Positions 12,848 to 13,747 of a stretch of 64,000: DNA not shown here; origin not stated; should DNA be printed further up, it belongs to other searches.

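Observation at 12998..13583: Uncharacterised ~195-aa N-terminal passenger domain on the RTX/cadherin protein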

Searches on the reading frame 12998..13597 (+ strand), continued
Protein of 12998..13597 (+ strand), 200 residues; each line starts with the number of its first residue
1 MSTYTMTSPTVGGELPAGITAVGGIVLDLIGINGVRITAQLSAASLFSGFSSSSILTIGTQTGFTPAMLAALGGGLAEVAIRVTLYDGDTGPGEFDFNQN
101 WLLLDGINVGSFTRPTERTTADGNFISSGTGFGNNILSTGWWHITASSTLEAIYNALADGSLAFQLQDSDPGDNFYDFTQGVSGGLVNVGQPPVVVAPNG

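Call 39: search_protein_families(library=ncbifam, proteins=[L037:7872-8714:+, L027:7929-8714:+, L036:7881-8660:+, L033:254-1126:+, L038:7872-8669:+, L040:1120-1944:+, L006:7920-8666:+, L013:7920-8675:+, L003:7929-8684:+, L023:7932-8696:+], max_evalue=0.01)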
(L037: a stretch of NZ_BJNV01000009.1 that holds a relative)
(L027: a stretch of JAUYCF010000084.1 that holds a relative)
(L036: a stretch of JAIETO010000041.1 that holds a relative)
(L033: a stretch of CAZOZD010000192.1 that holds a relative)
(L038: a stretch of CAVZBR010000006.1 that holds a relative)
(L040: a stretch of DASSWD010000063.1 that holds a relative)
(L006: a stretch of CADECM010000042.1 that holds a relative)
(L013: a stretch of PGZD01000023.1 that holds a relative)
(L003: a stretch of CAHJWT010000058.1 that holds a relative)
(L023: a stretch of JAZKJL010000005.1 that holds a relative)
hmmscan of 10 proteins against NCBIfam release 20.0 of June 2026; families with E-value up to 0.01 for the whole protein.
L037:7872-8714:+ (281 aa): 14 families
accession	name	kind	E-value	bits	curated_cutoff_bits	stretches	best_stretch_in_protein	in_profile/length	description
NF033554.9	floc_PepA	equivalog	4.7e-08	33.1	80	1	29-277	4-259/261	flocculation-associated PEP-CTERM protein PepA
NF041927.1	Xrt_dep_XDP1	equivalog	8e-07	29.3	125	1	249-277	214-241/242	exosortase-dependent surface protein XDP1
NF041538.1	PEP_EDSA_1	subfamily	1.7e-06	28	100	1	253-277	282-306/307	EDSAP-1 family PEP-CTERM protein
NF038125.1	PEP_CTERM_THxN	subfamily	1.9e-06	27.7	85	1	253-277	222-245/246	THxN family PEP-CTERM protein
NF038120.1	PEP_CTERM_QFxxD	subfamily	2.2e-05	24.4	80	1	253-277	191-215/215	NF038120 family PEP-CTERM protein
TIGR03370.1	VPLPA-CTERM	domain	2.2e-05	24.3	25.35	1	255-277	1-23/25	VPLPA-CTERM sorting domain-containing protein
NF033947.0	PEP-cistern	hypoth_equivalog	7.7e-05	22.5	60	1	234-277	152-195/195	cistern family PEP-CTERM protein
NF038129.1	PEP_NF038129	equivalog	9.1e-05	22.4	65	1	248-277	166-193/194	NF038129 family PEP-CTERM protein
TIGR02595.1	PEP_CTERM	domain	0.00011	22.8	16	1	255-277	1-23/24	PEP-CTERM sorting domain-containing protein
NF038126.1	PEP_CTERM_FxDxF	subfamily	0.00017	21.9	50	1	252-277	139-164/165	FxDxF family PEP-CTERM protein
NF038119.1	PEP_CTERM_MHFG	equivalog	0.00022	21.7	100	1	240-277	221-258/260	MHFG family PEP-CTERM protein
NF038118.1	PEP_CTERM_CCXG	equivalog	0.00063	19.5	90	1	253-277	174-198/199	CCXG family PEP-CTERM protein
NF035944.1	PEPxxWA-CTERM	domain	0.001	18.9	35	1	255-276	1-22/24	PEPxxWA-CTERM sorting domain-containing protein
NF038124.1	PEP_CTERM_TLD_A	exception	0.0032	17.1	100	1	253-277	209-233/235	PEP_CTERM-anchored TLD domain-containing protein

L027:7929-8714:+ (262 aa): 13 families
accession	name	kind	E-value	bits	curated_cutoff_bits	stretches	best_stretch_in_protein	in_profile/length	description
NF033554.9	floc_PepA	equivalog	3.9e-08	33.4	80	1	9-260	11-260/261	flocculation-associated PEP-CTERM protein PepA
NF038125.1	PEP_CTERM_THxN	subfamily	1.7e-07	31.1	85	1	237-260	223-246/246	THxN family PEP-CTERM protein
NF041538.1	PEP_EDSA_1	subfamily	2.1e-07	30.9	100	1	237-260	284-307/307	EDSAP-1 family PEP-CTERM protein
NF041927.1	Xrt_dep_XDP1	equivalog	1.8e-06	28.1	125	1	233-260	215-242/242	exosortase-dependent surface protein XDP1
TIGR03370.1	VPLPA-CTERM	domain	4.9e-06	26.4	25.35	1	240-260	4-24/25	VPLPA-CTERM sorting domain-containing protein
TIGR02595.1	PEP_CTERM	domain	7.6e-06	26.4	16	1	237-260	1-23/24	PEP-CTERM sorting domain-containing protein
NF038129.1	PEP_NF038129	equivalog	7.7e-06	25.9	65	1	234-260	168-194/194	NF038129 family PEP-CTERM protein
NF038120.1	PEP_CTERM_QFxxD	subfamily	0.00014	21.8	80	1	235-259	191-215/215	NF038120 family PEP-CTERM protein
NF033947.0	PEP-cistern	hypoth_equivalog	0.00015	21.6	60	1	220-259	155-195/195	cistern family PEP-CTERM protein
NF038118.1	PEP_CTERM_CCXG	equivalog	0.00032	20.4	90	1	236-260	175-199/199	CCXG family PEP-CTERM protein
NF038126.1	PEP_CTERM_FxDxF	subfamily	0.0017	18.6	50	1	235-260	140-165/165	FxDxF family PEP-CTERM protein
NF035944.1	PEPxxWA-CTERM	domain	0.0023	17.8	35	1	237-259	1-24/24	PEPxxWA-CTERM sorting domain-containing protein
TIGR03428.1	ureacarb_perm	hypoth_equivalog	0.0055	15.6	740.45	1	50-109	206-265/475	permease, urea carboxylase system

L036:7881-8660:+ (260 aa): 11 families
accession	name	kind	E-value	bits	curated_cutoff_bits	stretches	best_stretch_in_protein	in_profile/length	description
NF033554.9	floc_PepA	equivalog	4.4e-08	33.2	80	1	4-255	1-260/261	flocculation-associated PEP-CTERM protein PepA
NF038125.1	PEP_CTERM_THxN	subfamily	6.6e-08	32.4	85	1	230-255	221-246/246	THxN family PEP-CTERM protein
NF041538.1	PEP_EDSA_1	subfamily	1.4e-07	31.5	100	1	224-255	279-307/307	EDSAP-1 family PEP-CTERM protein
TIGR02595.1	PEP_CTERM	domain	6.6e-06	26.6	16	1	232-255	1-23/24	PEP-CTERM sorting domain-containing protein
NF041927.1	Xrt_dep_XDP1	equivalog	1.1e-05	25.5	125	1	223-255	211-242/242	exosortase-dependent surface protein XDP1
NF038129.1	PEP_NF038129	equivalog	1.2e-05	25.2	65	1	225-255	163-194/194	NF038129 family PEP-CTERM protein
TIGR03370.1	VPLPA-CTERM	domain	3e-05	23.9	25.35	1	232-255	1-24/25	VPLPA-CTERM sorting domain-containing protein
NF038118.1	PEP_CTERM_CCXG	equivalog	0.0001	22.1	90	1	231-255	175-199/199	CCXG family PEP-CTERM protein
NF033947.0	PEP-cistern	hypoth_equivalog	0.00028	20.7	60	1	221-254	163-195/195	cistern family PEP-CTERM protein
NF038120.1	PEP_CTERM_QFxxD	subfamily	0.0004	20.3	80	1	231-254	192-215/215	NF038120 family PEP-CTERM protein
NF038124.1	PEP_CTERM_TLD_A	exception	0.0016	18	100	1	231-255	210-234/235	PEP_CTERM-anchored TLD domain-containing protein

L033:254-1126:+ (291 aa): 14 families
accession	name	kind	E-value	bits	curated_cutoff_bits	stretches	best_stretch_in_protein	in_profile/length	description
NF033554.9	floc_PepA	equivalog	2.8e-09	37.2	80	1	39-290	3-260/261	flocculation-associated PEP-CTERM protein PepA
NF041538.1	PEP_EDSA_1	subfamily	1.3e-08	34.8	100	1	266-290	283-307/307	EDSAP-1 family PEP-CTERM protein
NF038125.1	PEP_CTERM_THxN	subfamily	4.6e-08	32.9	85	1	267-290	223-246/246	THxN family PEP-CTERM protein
TIGR02595.1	PEP_CTERM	domain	3e-06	27.7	16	1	267-290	1-23/24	PEP-CTERM sorting domain-containing protein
NF041927.1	Xrt_dep_XDP1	equivalog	4.7e-06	26.8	125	1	265-290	217-242/242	exosortase-dependent surface protein XDP1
NF038120.1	PEP_CTERM_QFxxD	subfamily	1.7e-05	24.8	80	1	264-289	190-215/215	NF038120 family PEP-CTERM protein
NF038129.1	PEP_NF038129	equivalog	3.1e-05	23.9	65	1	124-290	33-194/194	NF038129 family PEP-CTERM protein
NF038126.1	PEP_CTERM_FxDxF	subfamily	3.5e-05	24.1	50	1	263-290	138-165/165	FxDxF family PEP-CTERM protein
TIGR03370.1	VPLPA-CTERM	domain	3.5e-05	23.7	25.35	1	267-290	1-24/25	VPLPA-CTERM sorting domain-containing protein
NF038118.1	PEP_CTERM_CCXG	equivalog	4.6e-05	23.2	90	1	266-290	175-199/199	CCXG family PEP-CTERM protein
NF038119.1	PEP_CTERM_MHFG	equivalog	0.00031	21.1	100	1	258-291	227-260/260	MHFG family PEP-CTERM protein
NF033947.0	PEP-cistern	hypoth_equivalog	0.00035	20.4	60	1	252-289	155-195/195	cistern family PEP-CTERM protein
NF038124.1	PEP_CTERM_TLD_A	exception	0.00055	19.6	100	1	264-290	208-234/235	PEP_CTERM-anchored TLD domain-containing protein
TIGR03778.1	VPDSG_CTERM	subfamily_domain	0.0059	16.7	22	1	272-289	7-24/24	VPDSG-CTERM sorting domain-containing protein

L038:7872-8669:+ (266 aa): 6 families
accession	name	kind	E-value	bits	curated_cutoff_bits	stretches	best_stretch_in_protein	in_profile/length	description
NF038125.1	PEP_CTERM_THxN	subfamily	4.1e-05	23.3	85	1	241-261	223-243/246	THxN family PEP-CTERM protein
NF041538.1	PEP_EDSA_1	subfamily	0.00032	20.4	100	1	241-260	284-303/307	EDSAP-1 family PEP-CTERM protein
TIGR02595.1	PEP_CTERM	domain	0.00054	20.6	16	1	241-262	1-22/24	PEP-CTERM sorting domain-containing protein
NF038120.1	PEP_CTERM_QFxxD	subfamily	0.0035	17.2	80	1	240-261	192-213/215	NF038120 family PEP-CTERM protein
NF033947.0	PEP-cistern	hypoth_equivalog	0.0043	16.8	60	1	227-261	159-193/195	cistern family PEP-CTERM protein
NF041927.1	Xrt_dep_XDP1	equivalog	0.0059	16.6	125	0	239-261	217-239/242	exosortase-dependent surface protein XDP1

L040:1120-1944:+ (275 aa): 12 families
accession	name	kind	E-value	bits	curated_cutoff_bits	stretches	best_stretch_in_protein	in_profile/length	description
NF033554.9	floc_PepA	equivalog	7.6e-08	32.5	80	1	33-275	6-259/261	flocculation-associated PEP-CTERM protein PepA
NF038125.1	PEP_CTERM_THxN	subfamily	1.9e-07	30.9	85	1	250-275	221-245/246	THxN family PEP-CTERM protein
NF041927.1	Xrt_dep_XDP1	equivalog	5.5e-07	29.8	125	1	248-275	214-241/242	exosortase-dependent surface protein XDP1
TIGR02595.1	PEP_CTERM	domain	2.5e-06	27.9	16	1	253-275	1-23/24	PEP-CTERM sorting domain-containing protein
NF041538.1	PEP_EDSA_1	subfamily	3.1e-06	27.1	100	1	253-274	284-306/307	EDSAP-1 family PEP-CTERM protein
NF038129.1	PEP_NF038129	equivalog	3.6e-05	23.7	65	1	199-274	124-192/194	NF038129 family PEP-CTERM protein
NF038120.1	PEP_CTERM_QFxxD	subfamily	4.5e-05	23.4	80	1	252-275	192-215/215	NF038120 family PEP-CTERM protein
NF038118.1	PEP_CTERM_CCXG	equivalog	0.00032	20.4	90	1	252-275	175-198/199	CCXG family PEP-CTERM protein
NF033947.0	PEP-cistern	hypoth_equivalog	0.00055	19.7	60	1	237-275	156-195/195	cistern family PEP-CTERM protein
NF038124.1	PEP_CTERM_TLD_A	exception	0.00062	19.4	100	1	252-275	210-235/235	PEP_CTERM-anchored TLD domain-containing protein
NF035944.1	PEPxxWA-CTERM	domain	0.0011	18.8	35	1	253-274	1-24/24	PEPxxWA-CTERM sorting domain-containing protein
TIGR03901.2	MYXO-CTERM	domain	0.0045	17.4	20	1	254-274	10-32/34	MYXO-CTERM sorting domain-containing protein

L006:7920-8666:+ (249 aa): 11 families
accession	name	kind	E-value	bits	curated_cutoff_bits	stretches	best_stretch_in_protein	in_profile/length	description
NF033554.9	floc_PepA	equivalog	3.7e-10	40.1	80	1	9-248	4-259/261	flocculation-associated PEP-CTERM protein PepA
NF038125.1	PEP_CTERM_THxN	subfamily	3.1e-08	33.5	85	1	225-248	222-245/246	THxN family PEP-CTERM protein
NF041538.1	PEP_EDSA_1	subfamily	6.4e-07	29.3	100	1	185-248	253-306/307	EDSAP-1 family PEP-CTERM protein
NF041927.1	Xrt_dep_XDP1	equivalog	2.3e-06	27.8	125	1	220-248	213-241/242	exosortase-dependent surface protein XDP1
TIGR02595.1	PEP_CTERM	domain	7e-06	26.5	16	1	226-248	1-23/24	PEP-CTERM sorting domain-containing protein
NF038129.1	PEP_NF038129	equivalog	2.5e-05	24.2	65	1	223-249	168-194/194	NF038129 family PEP-CTERM protein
NF033947.0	PEP-cistern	hypoth_equivalog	3.3e-05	23.7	60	1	207-248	151-195/195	cistern family PEP-CTERM protein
NF038120.1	PEP_CTERM_QFxxD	subfamily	0.00014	21.8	80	1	225-248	192-215/215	NF038120 family PEP-CTERM protein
NF038124.1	PEP_CTERM_TLD_A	exception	0.00017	21.2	100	1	221-248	207-235/235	PEP_CTERM-anchored TLD domain-containing protein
NF038118.1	PEP_CTERM_CCXG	equivalog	0.00045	19.9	90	1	225-248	175-198/199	CCXG family PEP-CTERM protein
NF035944.1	PEPxxWA-CTERM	domain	0.00063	19.6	35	1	226-248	1-24/24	PEPxxWA-CTERM sorting domain-containing protein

L013:7920-8675:+ (252 aa): 7 families
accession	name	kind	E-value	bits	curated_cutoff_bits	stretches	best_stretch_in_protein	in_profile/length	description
NF041927.1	Xrt_dep_XDP1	equivalog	4.4e-05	23.6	125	1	222-250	213-241/242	exosortase-dependent surface protein XDP1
NF038125.1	PEP_CTERM_THxN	subfamily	6.3e-05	22.7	85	1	228-250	223-245/246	THxN family PEP-CTERM protein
NF041538.1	PEP_EDSA_1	subfamily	9.8e-05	22.1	100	1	228-250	284-306/307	EDSAP-1 family PEP-CTERM protein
TIGR02595.1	PEP_CTERM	domain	0.00046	20.8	16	1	228-250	1-22/24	PEP-CTERM sorting domain-containing protein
NF033947.0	PEP-cistern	hypoth_equivalog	0.00094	19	60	1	209-250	151-195/195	cistern family PEP-CTERM protein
NF033554.9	floc_PepA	equivalog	0.0041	16.9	80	0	29-251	27-260/261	flocculation-associated PEP-CTERM protein PepA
NF038129.1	PEP_NF038129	equivalog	0.0094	15.8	65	1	223-250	166-193/194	NF038129 family PEP-CTERM protein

L003:7929-8684:+ (252 aa): 3 families
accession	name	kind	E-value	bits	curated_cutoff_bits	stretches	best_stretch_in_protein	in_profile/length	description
NF035944.1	PEPxxWA-CTERM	domain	9.9e-13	47.8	35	1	223-245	2-24/24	PEPxxWA-CTERM sorting domain-containing protein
TIGR02595.1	PEP_CTERM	domain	0.0016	19.1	16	1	222-245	1-22/24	PEP-CTERM sorting domain-containing protein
NF038119.1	PEP_CTERM_MHFG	equivalog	0.0024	18.2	100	1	214-245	228-259/260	MHFG family PEP-CTERM protein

L023:7932-8696:+ (255 aa): 13 families
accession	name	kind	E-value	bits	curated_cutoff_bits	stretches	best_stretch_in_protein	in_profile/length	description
NF038129.1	PEP_NF038129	equivalog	1.2e-07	31.8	65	1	203-250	147-194/194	NF038129 family PEP-CTERM protein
TIGR02595.1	PEP_CTERM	domain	1.1e-06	29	16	1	227-251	1-24/24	PEP-CTERM sorting domain-containing protein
NF041538.1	PEP_EDSA_1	subfamily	2.1e-06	27.7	100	1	227-250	284-307/307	EDSAP-1 family PEP-CTERM protein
NF038125.1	PEP_CTERM_THxN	subfamily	1.1e-05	25.1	85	1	226-250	222-246/246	THxN family PEP-CTERM protein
NF041927.1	Xrt_dep_XDP1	equivalog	0.00015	21.8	125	1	221-250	214-242/242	exosortase-dependent surface protein XDP1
NF033554.9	floc_PepA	equivalog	0.00024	21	80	1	99-251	118-261/261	flocculation-associated PEP-CTERM protein PepA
NF038124.1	PEP_CTERM_TLD_A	exception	0.00059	19.5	100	1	223-251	207-235/235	PEP_CTERM-anchored TLD domain-containing protein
NF038120.1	PEP_CTERM_QFxxD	subfamily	0.001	19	80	1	224-251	190-214/215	NF038120 family PEP-CTERM protein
NF035944.1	PEPxxWA-CTERM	domain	0.0015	18.4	35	1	227-251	1-24/24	PEPxxWA-CTERM sorting domain-containing protein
NF038118.1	PEP_CTERM_CCXG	equivalog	0.0016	18.2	90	1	226-250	175-199/199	CCXG family PEP-CTERM protein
NF038126.1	PEP_CTERM_FxDxF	subfamily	0.002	18.4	50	0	223-251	138-165/165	FxDxF family PEP-CTERM protein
NF038119.1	PEP_CTERM_MHFG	equivalog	0.0057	17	100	1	219-251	228-260/260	MHFG family PEP-CTERM protein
TIGR03901.2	MYXO-CTERM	domain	0.0076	16.6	20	1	231-251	13-33/34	MYXO-CTERM sorting domain-containing protein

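Call 44: list_cluster_members(proteins=[P0001, P0072, P0012, P0007, P0028, P0045, P0022, P0067])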
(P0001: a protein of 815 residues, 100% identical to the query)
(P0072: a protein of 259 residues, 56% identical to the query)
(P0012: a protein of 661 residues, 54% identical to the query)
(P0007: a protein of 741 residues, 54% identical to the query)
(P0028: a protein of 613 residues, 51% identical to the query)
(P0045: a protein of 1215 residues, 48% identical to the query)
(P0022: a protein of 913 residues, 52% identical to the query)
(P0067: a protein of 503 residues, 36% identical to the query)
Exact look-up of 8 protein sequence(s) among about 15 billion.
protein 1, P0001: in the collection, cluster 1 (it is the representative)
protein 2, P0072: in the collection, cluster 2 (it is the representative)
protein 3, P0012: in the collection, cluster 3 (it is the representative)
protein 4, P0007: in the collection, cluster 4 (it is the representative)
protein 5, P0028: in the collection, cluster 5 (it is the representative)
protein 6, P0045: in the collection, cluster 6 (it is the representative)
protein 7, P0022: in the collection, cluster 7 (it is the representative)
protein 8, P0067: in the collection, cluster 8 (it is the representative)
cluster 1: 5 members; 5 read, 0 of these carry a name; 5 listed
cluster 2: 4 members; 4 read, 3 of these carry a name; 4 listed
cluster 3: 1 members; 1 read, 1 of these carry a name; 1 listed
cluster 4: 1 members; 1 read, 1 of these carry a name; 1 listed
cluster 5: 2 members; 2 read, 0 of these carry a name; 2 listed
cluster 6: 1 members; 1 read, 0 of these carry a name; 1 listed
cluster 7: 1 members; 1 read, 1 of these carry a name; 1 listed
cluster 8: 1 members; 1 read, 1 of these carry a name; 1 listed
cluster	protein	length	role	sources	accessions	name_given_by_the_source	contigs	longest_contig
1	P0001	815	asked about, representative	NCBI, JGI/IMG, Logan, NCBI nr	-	-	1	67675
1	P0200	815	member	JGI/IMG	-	-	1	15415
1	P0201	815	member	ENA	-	-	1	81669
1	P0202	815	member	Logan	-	-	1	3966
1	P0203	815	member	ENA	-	-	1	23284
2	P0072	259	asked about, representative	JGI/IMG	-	hypothetical protein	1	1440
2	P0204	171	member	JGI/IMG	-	hypothetical protein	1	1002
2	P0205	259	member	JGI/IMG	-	hypothetical protein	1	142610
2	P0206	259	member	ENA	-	-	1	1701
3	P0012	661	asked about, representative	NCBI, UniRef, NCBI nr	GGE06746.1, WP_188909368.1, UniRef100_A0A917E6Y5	hypothetical protein GCM10011390_27290 [Aureimonas endophytica] | Ca2+-binding RTX toxin-like protein n=1 Tax=Aureimonas endophytica TaxID=2027858 ... | hypothetical protein [Aureimonas endophytica]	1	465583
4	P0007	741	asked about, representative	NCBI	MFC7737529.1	tandem-95 repeat protein [Roseomonas sp. GCM10028921]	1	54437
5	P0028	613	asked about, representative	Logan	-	-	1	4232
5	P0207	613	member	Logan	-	-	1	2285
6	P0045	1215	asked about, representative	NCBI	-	-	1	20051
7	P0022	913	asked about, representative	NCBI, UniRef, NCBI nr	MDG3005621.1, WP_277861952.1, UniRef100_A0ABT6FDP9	Ig-like domain-containing protein [Paludisphaera mucosa] | Ig-like domain-containing protein n=1 Tax=Paludisphaera mucosa TaxID=3030827 ...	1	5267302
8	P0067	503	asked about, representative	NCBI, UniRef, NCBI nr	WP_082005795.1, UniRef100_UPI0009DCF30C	DUF7507 domain-containing protein [Halocynthiibacter namhaensis] | DUF7507 domain-containing protein n=1 Tax=Halocynthiibacter namhaensis TaxID=1290553 ... | hypothetical protein [Halocynthiibacter namhaensis]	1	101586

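Call 46: fold_search(model_id=the predicted structure, library=viral)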
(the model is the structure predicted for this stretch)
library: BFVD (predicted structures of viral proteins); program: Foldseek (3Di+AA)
matches with E <= 10: 738; with E <= 0.001: 0
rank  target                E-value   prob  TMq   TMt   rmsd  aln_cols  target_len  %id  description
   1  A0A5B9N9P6            8.2e-03  0.33  0.23  0.09  14.9       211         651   11  (no name in the UniProt tables at hand)
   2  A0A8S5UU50            2.3e-02  0.18  0.22  0.22  15.7       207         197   14  Uncharacterized protein [Siphoviridae sp. ctpyK9]
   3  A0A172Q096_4          2.4e-02  0.30  0.24  0.05  16.6       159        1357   12  F5/8 type C domain-containing protein [Acinetobacter phage vB_AbaM_ME3]
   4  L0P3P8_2              3.6e-02  0.25  0.26  0.08  16.4       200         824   11  Putative host specificity protein [Streptococcus phage TP-J34]
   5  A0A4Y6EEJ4            3.8e-02  0.54  0.29  0.38  12.4       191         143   10  Uncharacterized protein [Gordonia phage William]
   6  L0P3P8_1              3.8e-02  0.23  0.25  0.08  14.9       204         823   11  Putative host specificity protein [Streptococcus phage TP-J34]
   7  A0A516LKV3            4.8e-02  0.33  0.27  0.12  11.3       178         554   12  (no name in the UniProt tables at hand)
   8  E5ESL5                4.8e-02  0.12  0.17  0.08  15.5       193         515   13  (no name in the UniProt tables at hand)
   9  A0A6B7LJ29            5.1e-02  0.25  0.22  0.16  14.1       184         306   12  (no name in the UniProt tables at hand)
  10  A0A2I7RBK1            5.1e-02  0.09  0.20  0.07  19.9       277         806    7  (no name in the UniProt tables at hand)
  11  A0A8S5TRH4            5.1e-02  0.08  0.17  0.05  17.8       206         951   12  Minor structural protein putative tail fiber [Siphoviridae sp. ct1SN28]
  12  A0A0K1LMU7            5.4e-02  0.38  0.26  0.13  11.3       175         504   10  Tail protein [Caulobacter phage Sansa]
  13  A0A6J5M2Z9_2          5.7e-02  0.16  0.24  0.08  15.4       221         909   10  Fibronectin type III [uncultured Caudovirales phage]
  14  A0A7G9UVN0            6.1e-02  0.47  0.30  0.15   9.6       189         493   11  (no name in the UniProt tables at hand)
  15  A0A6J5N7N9            6.1e-02  0.16  0.21  0.22  13.6       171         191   14  Uncharacterized protein [uncultured Caudovirales phage]
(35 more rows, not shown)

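Call 65: search_protein_families(library=pfam, alignment_id=A1, max_evalue=10)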
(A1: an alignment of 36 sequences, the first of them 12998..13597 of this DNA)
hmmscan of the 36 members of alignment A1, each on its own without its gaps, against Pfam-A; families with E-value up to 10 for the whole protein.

A. member 1, window:12998-13597:+ (200 aa): 0 families

B. families by the number of members that match (of 36 scanned): 6 families
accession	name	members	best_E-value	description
PF16484.10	CPT_N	1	0.12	Carnitine O-palmitoyltransferase N-terminus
PF18614.7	RNase_II_C_S1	1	0.14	RNase II-type exonuclease C-terminal S1 domain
PF16170.10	DUF4873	1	0.14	Domain of unknown function (DUF4873)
PF09644.15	Mg296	1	0.22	Mg296 protein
PF07232.17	DUF1424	1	0.23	Putative rep protein (DUF1424)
PF15365.12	PNRC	1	0.28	Proline-rich nuclear receptor coactivator motif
